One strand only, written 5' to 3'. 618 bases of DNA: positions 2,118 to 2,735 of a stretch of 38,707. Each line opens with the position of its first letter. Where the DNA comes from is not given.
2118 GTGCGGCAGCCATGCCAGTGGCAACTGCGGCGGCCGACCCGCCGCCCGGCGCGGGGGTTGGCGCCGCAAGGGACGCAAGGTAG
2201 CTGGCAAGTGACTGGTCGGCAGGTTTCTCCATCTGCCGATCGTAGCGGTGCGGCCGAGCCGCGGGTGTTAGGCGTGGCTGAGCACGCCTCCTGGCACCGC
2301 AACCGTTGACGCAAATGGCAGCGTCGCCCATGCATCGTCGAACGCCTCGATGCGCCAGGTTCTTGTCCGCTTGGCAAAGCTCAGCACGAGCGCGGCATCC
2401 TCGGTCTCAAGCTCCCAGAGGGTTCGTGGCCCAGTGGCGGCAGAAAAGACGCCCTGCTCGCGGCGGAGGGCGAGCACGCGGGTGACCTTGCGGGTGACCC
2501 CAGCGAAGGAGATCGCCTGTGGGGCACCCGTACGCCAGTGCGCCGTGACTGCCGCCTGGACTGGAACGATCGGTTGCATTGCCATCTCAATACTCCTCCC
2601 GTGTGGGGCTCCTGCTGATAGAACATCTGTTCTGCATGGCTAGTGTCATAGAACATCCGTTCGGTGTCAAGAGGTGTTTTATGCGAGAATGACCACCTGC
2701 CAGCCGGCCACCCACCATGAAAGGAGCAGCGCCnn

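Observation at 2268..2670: Uncharacterised 105-aa protein behind a tandem pair of perfect LexA boxes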

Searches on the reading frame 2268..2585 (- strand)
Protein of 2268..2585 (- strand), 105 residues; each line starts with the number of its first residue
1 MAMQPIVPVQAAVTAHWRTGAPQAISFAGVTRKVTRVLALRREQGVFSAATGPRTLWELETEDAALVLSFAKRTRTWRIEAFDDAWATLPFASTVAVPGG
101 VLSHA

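Call 5: search_protein_families(library=ncbifam, proteins=[window:2268-2585:-], max_evalue=10)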
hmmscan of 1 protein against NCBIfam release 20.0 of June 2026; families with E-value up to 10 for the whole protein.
window:2268-2585:- (105 aa): 0 families

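Call 7: search_protein_families(library=pfam, proteins=[window:2268-2585:-], max_evalue=1)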
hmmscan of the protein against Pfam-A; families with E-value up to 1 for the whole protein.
window:2268-2585:- (105 aa): 0 families
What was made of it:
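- On Known SOS small effectors (SulA, YneA/ChiZ-type, DinI, UmuD, YolD): No Pfam or NCBIfam hit (calls 5, 7).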

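Call 8: find_homologous_proteins(query=window:2268-2585:-, max_evalue=10)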
Query window:2268-2585:- (105 aa): 23 proteins with E <= 10 among 39 candidates.
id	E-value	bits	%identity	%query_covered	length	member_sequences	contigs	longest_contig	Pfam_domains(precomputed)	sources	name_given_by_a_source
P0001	2.1e-58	212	97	100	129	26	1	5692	-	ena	-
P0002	1.0e-44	169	74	100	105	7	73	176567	-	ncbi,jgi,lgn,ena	jgi:hypothetical protein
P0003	2.1e-44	168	73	100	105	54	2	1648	-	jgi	jgi:hypothetical protein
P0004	1.5e-43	165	72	100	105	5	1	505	-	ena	-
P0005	7.1e-43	163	72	100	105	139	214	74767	-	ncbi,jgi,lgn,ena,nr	ncbi:MAG: hypothetical protein DWI65_02335 [Candidatus Limnocylindrus sp. ZSMar2m-chloro-G89]|nr:MAG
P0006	1.0e-42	162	74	100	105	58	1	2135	-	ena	-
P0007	1.1e-42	162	73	100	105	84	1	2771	-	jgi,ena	-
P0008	2.9e-42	161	73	100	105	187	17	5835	-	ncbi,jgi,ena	jgi:hypothetical protein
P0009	3.8e-42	160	73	100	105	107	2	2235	-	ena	-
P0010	5.7e-42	160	75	97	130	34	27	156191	-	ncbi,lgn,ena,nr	ncbi:MAG: hypothetical protein DWI45_04100 [Chloroflexi bacterium]|nr:MAG: hypothetical protein DWI4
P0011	1.0e-41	159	70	100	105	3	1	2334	-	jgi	-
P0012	1.2e-40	155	72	100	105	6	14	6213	-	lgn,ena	-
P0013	1.5e-40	155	71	100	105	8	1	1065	-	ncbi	-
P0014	4.1e-40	154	70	100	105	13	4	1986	-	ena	-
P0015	4.4e-39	150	73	97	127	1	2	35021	-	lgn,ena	-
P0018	1.1e-37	146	68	99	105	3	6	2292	-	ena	-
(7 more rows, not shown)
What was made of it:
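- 2268..2585 (-): orf105 (orfX): 105-aa all-beta protein, probably a standalone ImuB-C-like (DUF6504-related) domain with a variable tail ending in ...SHA. Orthologues of 105 aa at 64-75% identity are in call 8.
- Checked: It keeps 105 aa at 64-75% identity in the closest relatives (call 8).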

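Call 11: find_encoding_contigs(protein=P0002, flank=4000, max_places=4)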
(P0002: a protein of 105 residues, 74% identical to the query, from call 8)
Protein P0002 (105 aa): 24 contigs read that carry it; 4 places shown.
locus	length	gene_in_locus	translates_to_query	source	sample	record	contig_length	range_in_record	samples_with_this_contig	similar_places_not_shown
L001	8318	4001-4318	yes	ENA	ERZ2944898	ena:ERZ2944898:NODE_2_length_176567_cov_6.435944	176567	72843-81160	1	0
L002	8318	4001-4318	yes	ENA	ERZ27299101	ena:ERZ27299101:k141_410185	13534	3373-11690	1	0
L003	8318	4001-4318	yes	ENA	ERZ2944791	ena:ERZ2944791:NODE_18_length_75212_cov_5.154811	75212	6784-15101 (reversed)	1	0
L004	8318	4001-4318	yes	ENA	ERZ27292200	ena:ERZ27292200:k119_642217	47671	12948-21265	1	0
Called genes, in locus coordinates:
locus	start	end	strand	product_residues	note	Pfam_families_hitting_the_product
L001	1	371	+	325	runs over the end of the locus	PF22842:Pel9A-like_beta_helix (weak), PF02415:Chlam_PMP (faint)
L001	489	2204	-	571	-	PF00933:Glyco_hydro_3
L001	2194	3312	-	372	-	PF00817:IMS, PF11798:IMS_HHH (weak), PF21999:IMS_HHH_1 (faint), PF11799:IMS_C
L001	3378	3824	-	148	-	PF01281:Ribosomal_L9_N, PF03948:Ribosomal_L9_C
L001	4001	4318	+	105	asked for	-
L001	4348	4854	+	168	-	PF06146:PsiE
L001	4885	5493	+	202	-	PF04961:FTCD_C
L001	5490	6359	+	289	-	PF00763:THF_DHG_CYH, PF02882:THF_DHG_CYH_C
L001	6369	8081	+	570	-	PF01268:FTHFS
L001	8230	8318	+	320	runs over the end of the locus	PF14257:DUF4349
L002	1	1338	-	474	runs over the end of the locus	PF00772:DnaB, PF03796:DnaB_C, PF13481:AAA_25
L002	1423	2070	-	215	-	PF01726:LexA_DNA_bind, PF09339:HTH_IclR (weak), PF12840:HTH_20 (weak), PF00717:Peptidase_S24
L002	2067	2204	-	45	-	-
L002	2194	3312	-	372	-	PF00817:IMS, PF11798:IMS_HHH (weak), PF21999:IMS_HHH_1 (weak), PF11799:IMS_C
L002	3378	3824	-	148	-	PF01281:Ribosomal_L9_N, PF03948:Ribosomal_L9_C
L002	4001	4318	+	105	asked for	-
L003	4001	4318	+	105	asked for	-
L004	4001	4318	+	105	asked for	-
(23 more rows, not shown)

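Call 12: find_encoding_contigs(protein=P0005, flank=4000, max_places=4)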
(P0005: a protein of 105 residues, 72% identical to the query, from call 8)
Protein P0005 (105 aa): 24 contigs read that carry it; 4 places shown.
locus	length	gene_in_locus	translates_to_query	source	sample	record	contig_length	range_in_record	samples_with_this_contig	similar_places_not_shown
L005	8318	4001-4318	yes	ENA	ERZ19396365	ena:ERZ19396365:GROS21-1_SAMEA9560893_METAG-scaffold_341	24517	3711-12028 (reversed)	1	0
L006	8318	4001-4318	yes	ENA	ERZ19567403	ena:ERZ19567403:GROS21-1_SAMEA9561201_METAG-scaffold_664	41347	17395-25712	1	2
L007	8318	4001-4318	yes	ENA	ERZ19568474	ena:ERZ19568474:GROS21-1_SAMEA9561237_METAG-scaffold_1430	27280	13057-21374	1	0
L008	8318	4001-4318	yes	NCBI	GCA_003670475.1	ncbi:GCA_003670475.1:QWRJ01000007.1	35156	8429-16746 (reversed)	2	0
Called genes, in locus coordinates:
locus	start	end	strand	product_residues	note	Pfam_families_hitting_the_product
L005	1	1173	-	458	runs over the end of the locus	PF00772:DnaB, PF03796:DnaB_C, PF13481:AAA_25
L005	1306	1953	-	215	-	PF01022:HTH_5 (faint), PF01726:LexA_DNA_bind, PF09339:HTH_IclR, PF12840:HTH_20 (weak), PF00717:Peptidase_S24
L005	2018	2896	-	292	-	PF00817:IMS, PF11798:IMS_HHH (weak), PF11799:IMS_C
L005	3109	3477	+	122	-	-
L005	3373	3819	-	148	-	PF01281:Ribosomal_L9_N, PF03948:Ribosomal_L9_C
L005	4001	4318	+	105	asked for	-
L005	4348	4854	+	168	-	PF06146:PsiE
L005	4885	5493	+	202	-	PF04961:FTCD_C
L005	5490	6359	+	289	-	PF00763:THF_DHG_CYH, PF02882:THF_DHG_CYH_C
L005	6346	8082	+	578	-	PF01268:FTHFS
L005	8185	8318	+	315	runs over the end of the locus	PF14257:DUF4349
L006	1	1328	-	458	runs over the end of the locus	PF00772:DnaB, PF03796:DnaB_C, PF13481:AAA_25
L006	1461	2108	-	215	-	PF01022:HTH_5 (faint), PF01726:LexA_DNA_bind, PF09339:HTH_IclR, PF12840:HTH_20 (weak), PF00717:Peptidase_S24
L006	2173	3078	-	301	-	PF00817:IMS, PF11798:IMS_HHH (weak), PF11799:IMS_C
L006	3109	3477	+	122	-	-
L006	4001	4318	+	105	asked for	-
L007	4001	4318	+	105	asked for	-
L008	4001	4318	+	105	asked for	-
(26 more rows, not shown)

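Call 13: find_encoding_contigs(protein=P0010, flank=4000, max_places=3)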
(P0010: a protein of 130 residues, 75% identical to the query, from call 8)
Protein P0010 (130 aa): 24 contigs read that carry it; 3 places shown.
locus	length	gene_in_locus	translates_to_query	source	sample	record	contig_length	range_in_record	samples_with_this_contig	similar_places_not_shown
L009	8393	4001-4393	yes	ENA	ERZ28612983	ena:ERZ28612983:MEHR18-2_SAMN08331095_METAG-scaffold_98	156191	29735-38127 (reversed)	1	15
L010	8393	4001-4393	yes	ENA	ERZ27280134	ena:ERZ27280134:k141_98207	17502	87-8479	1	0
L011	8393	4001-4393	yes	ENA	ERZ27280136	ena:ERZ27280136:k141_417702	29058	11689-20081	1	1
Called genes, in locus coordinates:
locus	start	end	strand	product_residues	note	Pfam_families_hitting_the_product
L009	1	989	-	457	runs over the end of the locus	PF00772:DnaB, PF13481:AAA_25, PF03796:DnaB_C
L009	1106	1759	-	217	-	PF01726:LexA_DNA_bind, PF00717:Peptidase_S24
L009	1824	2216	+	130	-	PF04075:F420H2_quin_red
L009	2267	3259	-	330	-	PF00817:IMS, PF21999:IMS_HHH_1 (weak), PF11799:IMS_C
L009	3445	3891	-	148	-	PF01281:Ribosomal_L9_N, PF03948:Ribosomal_L9_C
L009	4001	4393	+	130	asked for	-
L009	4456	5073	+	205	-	-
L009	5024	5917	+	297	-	PF00763:THF_DHG_CYH, PF02882:THF_DHG_CYH_C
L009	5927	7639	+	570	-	PF01268:FTHFS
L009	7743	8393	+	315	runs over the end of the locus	PF14257:DUF4349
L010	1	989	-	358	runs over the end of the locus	?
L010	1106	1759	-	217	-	PF01726:LexA_DNA_bind, PF00717:Peptidase_S24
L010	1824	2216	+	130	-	PF04075:F420H2_quin_red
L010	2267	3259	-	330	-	PF00817:IMS, PF21999:IMS_HHH_1 (weak), PF11799:IMS_C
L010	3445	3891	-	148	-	PF01281:Ribosomal_L9_N, PF03948:Ribosomal_L9_C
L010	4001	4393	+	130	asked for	-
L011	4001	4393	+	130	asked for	-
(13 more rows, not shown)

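Call 14: find_encoding_contigs(protein=P0015, flank=4000, max_places=2)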
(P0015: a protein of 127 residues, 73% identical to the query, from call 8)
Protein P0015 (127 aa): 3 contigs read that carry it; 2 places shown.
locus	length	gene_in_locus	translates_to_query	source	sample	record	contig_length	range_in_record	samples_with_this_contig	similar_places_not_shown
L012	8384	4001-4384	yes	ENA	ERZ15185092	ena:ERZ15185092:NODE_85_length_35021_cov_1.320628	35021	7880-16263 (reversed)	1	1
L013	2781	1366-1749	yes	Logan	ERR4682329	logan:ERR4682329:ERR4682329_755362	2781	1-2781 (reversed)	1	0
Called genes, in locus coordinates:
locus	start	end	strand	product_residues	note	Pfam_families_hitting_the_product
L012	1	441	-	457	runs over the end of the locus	PF00772:DnaB, PF13481:AAA_25, PF03796:DnaB_C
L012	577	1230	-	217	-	PF01726:LexA_DNA_bind, PF00717:Peptidase_S24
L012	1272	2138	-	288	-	PF01256:Carb_kinase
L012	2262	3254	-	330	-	PF00817:IMS, PF11799:IMS_C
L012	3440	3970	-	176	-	PF01281:Ribosomal_L9_N, PF03948:Ribosomal_L9_C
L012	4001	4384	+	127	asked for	-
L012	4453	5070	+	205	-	PF04961:FTCD_C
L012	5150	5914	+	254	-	PF00763:THF_DHG_CYH, PF02882:THF_DHG_CYH_C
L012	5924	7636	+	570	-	PF01268:FTHFS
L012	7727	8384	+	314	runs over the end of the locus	PF14257:DUF4349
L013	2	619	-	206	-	?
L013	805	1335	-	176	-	PF01281:Ribosomal_L9_N, PF03948:Ribosomal_L9_C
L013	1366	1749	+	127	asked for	-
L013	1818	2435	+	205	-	PF04961:FTCD_C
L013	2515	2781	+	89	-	?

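Call 15: find_encoding_contigs(protein=P0008, flank=4000, max_places=3)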
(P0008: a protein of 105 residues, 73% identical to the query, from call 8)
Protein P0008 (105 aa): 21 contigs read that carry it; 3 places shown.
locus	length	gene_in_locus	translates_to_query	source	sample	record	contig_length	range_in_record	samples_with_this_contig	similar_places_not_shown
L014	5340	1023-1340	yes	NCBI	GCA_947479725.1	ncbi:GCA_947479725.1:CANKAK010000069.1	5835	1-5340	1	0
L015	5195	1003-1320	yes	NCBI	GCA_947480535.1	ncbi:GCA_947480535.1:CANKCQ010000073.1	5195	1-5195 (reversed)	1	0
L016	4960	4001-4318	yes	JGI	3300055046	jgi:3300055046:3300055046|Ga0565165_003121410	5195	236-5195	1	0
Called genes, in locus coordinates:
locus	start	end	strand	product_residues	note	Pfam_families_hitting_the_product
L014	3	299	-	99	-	?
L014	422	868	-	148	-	PF01281:Ribosomal_L9_N, PF03948:Ribosomal_L9_C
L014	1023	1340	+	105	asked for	-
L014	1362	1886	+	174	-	PF06146:PsiE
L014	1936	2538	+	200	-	PF04961:FTCD_C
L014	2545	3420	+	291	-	PF00763:THF_DHG_CYH, PF02882:THF_DHG_CYH_C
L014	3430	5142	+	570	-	PF01268:FTHFS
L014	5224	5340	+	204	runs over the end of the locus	?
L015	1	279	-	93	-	?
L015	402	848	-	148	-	PF01281:Ribosomal_L9_N, PF03948:Ribosomal_L9_C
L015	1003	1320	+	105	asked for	-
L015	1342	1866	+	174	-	PF06146:PsiE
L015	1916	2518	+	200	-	PF04961:FTCD_C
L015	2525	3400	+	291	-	PF00763:THF_DHG_CYH, PF02882:THF_DHG_CYH_C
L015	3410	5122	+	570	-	PF01268:FTHFS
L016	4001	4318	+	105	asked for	-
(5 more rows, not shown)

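Call 16: find_encoding_contigs(protein=P0012, flank=4000, max_places=2)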
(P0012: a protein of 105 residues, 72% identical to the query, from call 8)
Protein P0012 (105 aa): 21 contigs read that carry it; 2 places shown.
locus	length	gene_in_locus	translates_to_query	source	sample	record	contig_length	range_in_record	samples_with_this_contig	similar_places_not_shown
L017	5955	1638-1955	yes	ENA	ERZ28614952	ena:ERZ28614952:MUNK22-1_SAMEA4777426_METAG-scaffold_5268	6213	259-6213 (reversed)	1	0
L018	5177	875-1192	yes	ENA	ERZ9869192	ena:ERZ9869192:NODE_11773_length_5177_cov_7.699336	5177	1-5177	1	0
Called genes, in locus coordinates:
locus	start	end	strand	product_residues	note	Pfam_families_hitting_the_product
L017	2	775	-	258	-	?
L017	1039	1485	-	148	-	PF01281:Ribosomal_L9_N, PF03948:Ribosomal_L9_C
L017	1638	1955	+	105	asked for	-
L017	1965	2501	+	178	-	PF06146:PsiE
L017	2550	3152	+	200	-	PF04961:FTCD_C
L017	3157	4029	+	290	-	PF00763:THF_DHG_CYH, PF02882:THF_DHG_CYH_C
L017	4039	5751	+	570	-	PF01268:FTHFS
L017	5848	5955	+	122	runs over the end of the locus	?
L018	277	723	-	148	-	PF01281:Ribosomal_L9_N, PF03948:Ribosomal_L9_C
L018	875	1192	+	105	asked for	-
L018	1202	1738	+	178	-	PF06146:PsiE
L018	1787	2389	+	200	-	PF04961:FTCD_C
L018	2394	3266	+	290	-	PF00763:THF_DHG_CYH, PF02882:THF_DHG_CYH_C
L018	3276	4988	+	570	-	PF01268:FTHFS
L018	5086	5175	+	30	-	?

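Call 25: search_protein_families(library=phrogs, proteins=[window:2268-2585:-], max_evalue=10)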
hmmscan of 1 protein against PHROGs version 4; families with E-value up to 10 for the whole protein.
window:2268-2585:- (105 aa): 0 families
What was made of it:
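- No curated family recognises the window protein (calls 5, 7, 25).
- Tried and rejected: Pfam, NCBIfam and PHROGs gave nothing for the window protein (calls 5, 7, 25).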

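Call 26: search_solved_structures(query=A2, max_evalue=10)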
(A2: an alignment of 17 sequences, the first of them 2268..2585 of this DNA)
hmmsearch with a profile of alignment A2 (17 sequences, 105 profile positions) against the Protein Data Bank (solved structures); distinct sequences matched with E-value up to 10: 0.

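Call 27: predict_structure(alignment_id=A2)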
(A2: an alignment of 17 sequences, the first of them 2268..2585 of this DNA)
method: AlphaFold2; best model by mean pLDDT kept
length: 105 residues; sequences in the alignment: 17
mean_pLDDT: 78.9   pTM: 0.69
mean pLDDT of the five models: 78.9, 78.8, 69.3, 61.6, 37.7
residues with pLDDT >= 90: 41; 70-90: 41; 50-70: 8; < 50: 15
segments of 3 or more residues with pLDDT < 50: 92-105
pLDDT, mean of each block of 10 residues (from residue 1): 81 92 89 93 81 90 89 90 67 40 33
secondary structure, 60 per line:
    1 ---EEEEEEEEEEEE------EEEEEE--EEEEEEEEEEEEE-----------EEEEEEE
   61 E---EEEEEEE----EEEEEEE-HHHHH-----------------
elements in order: E4-15 E22-27 E30-42 E54-61 E65-71 E76-82 H84-88

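Call 29: search_protein_representatives(alignment_id=A2)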
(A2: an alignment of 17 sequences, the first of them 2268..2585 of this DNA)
Query: 17 sequences, 105 profile positions. Proteins with E-value up to 0.001 (for the whole library): 71; up to 1e-10: 21; up to 1e-30: 1. The best 71 are listed.
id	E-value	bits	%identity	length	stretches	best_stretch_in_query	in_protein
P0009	1.5e-56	204.8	-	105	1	1-105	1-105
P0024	1.5e-24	102.0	-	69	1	1-56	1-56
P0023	2.4e-24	101.3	-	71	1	47-105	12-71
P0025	1.1e-23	99.1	-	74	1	42-105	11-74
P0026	3.3e-21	91.2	-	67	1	1-51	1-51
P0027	5.7e-21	90.5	-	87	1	20-71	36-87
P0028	5.4e-20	87.3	-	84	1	1-51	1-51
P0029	8.5e-18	80.3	-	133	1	1-85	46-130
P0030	1.6e-17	79.4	-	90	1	1-86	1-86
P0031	5.7e-17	77.6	-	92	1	1-84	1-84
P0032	6.8e-17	77.4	-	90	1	7-81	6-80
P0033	3.2e-16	75.2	-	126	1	1-84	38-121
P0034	1.2e-15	73.3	-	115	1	1-82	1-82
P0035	1.4e-15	73.2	-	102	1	1-85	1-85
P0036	1.4e-15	73.2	-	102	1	1-86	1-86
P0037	1.0e-14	70.4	-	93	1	1-86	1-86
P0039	3.6e-12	62.2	-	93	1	1-85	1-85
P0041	5.3e-11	58.4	-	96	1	1-87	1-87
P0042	7.7e-11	57.9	-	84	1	1-63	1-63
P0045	1.9e-09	53.4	-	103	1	1-87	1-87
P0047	4.9e-09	52.1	-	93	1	1-88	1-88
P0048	1.2e-08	50.9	-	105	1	7-80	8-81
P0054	4.9e-08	48.9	-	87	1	1-85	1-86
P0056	7.2e-08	48.3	-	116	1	1-83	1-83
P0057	7.4e-08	48.3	-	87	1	1-84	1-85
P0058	7.7e-08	48.3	-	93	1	1-84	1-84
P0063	1.8e-07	47.1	-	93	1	1-86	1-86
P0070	5.1e-07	45.6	-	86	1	1-84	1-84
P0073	2.6e-06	43.4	-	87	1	1-85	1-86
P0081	2.4e-05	40.2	-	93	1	1-81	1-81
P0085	6.9e-05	38.8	-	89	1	1-83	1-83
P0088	1.6e-04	37.6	-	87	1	1-84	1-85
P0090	1.6e-04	37.6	-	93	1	14-90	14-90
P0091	1.7e-04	37.5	-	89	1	1-86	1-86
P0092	2.8e-04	36.8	-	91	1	11-89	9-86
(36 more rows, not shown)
